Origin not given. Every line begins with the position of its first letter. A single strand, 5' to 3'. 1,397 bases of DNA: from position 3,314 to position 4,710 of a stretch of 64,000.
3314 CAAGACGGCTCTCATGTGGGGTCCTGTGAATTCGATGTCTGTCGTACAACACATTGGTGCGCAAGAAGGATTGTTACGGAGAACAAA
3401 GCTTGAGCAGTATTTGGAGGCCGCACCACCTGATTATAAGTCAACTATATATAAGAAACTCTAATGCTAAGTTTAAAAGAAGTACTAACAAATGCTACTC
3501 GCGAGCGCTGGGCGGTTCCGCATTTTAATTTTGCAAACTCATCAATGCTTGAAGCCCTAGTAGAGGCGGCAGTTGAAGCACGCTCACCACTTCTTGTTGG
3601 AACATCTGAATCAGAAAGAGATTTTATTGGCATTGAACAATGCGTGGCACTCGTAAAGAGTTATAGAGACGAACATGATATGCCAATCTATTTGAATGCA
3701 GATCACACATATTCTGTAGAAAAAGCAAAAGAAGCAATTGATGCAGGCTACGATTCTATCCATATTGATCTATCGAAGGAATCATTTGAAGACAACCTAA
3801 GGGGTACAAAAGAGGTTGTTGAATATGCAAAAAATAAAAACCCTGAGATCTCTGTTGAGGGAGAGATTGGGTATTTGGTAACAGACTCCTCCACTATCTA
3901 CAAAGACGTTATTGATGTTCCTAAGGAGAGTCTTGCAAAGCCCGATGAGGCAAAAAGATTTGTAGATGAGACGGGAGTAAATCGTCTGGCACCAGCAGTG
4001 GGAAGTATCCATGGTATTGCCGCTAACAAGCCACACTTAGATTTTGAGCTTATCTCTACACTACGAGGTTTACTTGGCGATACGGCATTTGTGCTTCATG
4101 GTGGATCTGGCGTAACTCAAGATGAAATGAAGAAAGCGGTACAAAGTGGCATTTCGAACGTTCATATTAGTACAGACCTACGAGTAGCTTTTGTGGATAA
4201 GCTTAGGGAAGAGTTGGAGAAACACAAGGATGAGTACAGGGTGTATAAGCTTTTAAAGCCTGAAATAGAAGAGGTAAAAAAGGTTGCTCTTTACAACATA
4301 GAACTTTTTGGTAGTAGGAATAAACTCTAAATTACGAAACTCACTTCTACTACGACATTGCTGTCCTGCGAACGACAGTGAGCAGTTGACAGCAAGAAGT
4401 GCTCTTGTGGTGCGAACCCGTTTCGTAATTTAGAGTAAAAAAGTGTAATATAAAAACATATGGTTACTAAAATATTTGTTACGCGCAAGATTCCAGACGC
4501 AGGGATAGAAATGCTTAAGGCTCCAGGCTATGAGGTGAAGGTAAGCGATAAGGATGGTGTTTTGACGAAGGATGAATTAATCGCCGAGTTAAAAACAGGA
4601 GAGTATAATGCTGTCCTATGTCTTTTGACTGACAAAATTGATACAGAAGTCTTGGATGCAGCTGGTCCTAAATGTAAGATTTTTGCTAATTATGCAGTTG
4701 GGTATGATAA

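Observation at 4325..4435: About 110-nt element with a 16-bp perfect outer stem and alternative inner hairpins between fba and a dehydrogenase gene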

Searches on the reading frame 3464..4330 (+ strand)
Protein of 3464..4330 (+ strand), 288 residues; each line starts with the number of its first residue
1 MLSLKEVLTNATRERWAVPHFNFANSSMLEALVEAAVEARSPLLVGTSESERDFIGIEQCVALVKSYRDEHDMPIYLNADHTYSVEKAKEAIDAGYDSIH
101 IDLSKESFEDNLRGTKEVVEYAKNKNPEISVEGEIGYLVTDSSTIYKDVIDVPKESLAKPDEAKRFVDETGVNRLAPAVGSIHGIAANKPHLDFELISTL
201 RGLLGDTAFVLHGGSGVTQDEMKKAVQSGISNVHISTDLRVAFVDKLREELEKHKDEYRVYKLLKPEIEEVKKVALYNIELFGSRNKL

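Call 12: find_encoding_contigs(protein=window:3464-4330:+, flank=3000, max_places=10)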
Protein window:3464-4330:+ (288 aa): 2 contigs read that carry it; 2 places shown.
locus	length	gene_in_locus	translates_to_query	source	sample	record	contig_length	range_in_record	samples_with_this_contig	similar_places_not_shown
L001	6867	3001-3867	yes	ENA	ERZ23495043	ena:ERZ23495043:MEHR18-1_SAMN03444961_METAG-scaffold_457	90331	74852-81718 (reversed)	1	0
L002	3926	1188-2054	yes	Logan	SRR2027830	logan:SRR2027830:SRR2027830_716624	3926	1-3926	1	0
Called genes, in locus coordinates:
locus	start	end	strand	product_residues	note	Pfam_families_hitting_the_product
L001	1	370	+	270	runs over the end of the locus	-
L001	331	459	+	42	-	-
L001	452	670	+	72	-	-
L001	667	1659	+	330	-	PF02779:Transket_pyr, PF02780:Transketolase_C, PF22613:Transketolase_C_1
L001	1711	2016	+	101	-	-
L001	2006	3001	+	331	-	PF00294:PfkB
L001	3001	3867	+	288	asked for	PF01116:F_bP_aldolase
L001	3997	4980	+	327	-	PF00389:2-Hacid_dh, PF02826:2-Hacid_dh_C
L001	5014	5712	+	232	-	PF01386:Ribosomal_L25p, PF14693:Ribosomal_TL5_C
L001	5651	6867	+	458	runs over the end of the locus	PF13406:SLT_2 (faint)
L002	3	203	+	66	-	?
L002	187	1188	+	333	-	PF00294:PfkB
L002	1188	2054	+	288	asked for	PF01116:F_bP_aldolase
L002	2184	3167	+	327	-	PF00389:2-Hacid_dh, PF02826:2-Hacid_dh_C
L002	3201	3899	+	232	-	PF01386:Ribosomal_L25p, PF14693:Ribosomal_TL5_C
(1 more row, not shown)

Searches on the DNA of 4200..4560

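Call 5: search_rna_families(source=window, start=4200, end=4560, threshold=evalue, max_evalue=10, show_alignments=5)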
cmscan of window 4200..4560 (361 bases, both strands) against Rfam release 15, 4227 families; matches with E-value up to 10: 2.
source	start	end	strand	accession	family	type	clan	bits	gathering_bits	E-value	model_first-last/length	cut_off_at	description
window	4222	4301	+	RF02439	SpF56_sRNA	Gene; sRNA;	-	22.5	80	0.25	1-99/99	no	Streptococcus sRNA SpF56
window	4261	4369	+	RF01457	rli22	Gene; sRNA;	CL00114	18.1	80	1.5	1-111/111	no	Listeria sRNA rli22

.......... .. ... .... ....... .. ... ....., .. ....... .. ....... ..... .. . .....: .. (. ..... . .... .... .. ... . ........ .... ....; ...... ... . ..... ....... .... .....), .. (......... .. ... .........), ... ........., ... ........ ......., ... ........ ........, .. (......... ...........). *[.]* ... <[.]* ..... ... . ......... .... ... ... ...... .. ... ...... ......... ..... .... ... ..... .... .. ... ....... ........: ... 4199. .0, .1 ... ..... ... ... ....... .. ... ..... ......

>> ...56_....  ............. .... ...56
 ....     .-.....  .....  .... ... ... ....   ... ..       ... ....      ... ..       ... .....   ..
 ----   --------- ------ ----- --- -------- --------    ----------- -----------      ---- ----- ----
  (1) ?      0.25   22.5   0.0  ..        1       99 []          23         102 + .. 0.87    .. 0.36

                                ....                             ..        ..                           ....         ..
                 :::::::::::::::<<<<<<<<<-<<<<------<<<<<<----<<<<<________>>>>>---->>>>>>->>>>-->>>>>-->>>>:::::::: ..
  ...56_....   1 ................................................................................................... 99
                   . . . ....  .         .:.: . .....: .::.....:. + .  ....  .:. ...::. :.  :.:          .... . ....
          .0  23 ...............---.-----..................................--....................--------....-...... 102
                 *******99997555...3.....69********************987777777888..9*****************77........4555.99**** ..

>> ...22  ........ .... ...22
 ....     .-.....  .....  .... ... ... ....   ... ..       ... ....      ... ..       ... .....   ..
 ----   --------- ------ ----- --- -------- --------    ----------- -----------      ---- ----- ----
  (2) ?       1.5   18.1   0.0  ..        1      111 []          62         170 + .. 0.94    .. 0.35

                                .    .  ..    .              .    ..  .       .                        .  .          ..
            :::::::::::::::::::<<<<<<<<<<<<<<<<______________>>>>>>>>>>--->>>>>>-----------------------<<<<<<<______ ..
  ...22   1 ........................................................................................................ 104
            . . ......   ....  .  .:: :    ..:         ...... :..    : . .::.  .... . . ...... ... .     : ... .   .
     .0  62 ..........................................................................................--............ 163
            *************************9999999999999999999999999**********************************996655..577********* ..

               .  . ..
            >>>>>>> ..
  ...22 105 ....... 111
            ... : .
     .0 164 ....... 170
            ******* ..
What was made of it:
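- Rfam gives no hit at E <= 10 (call 5).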
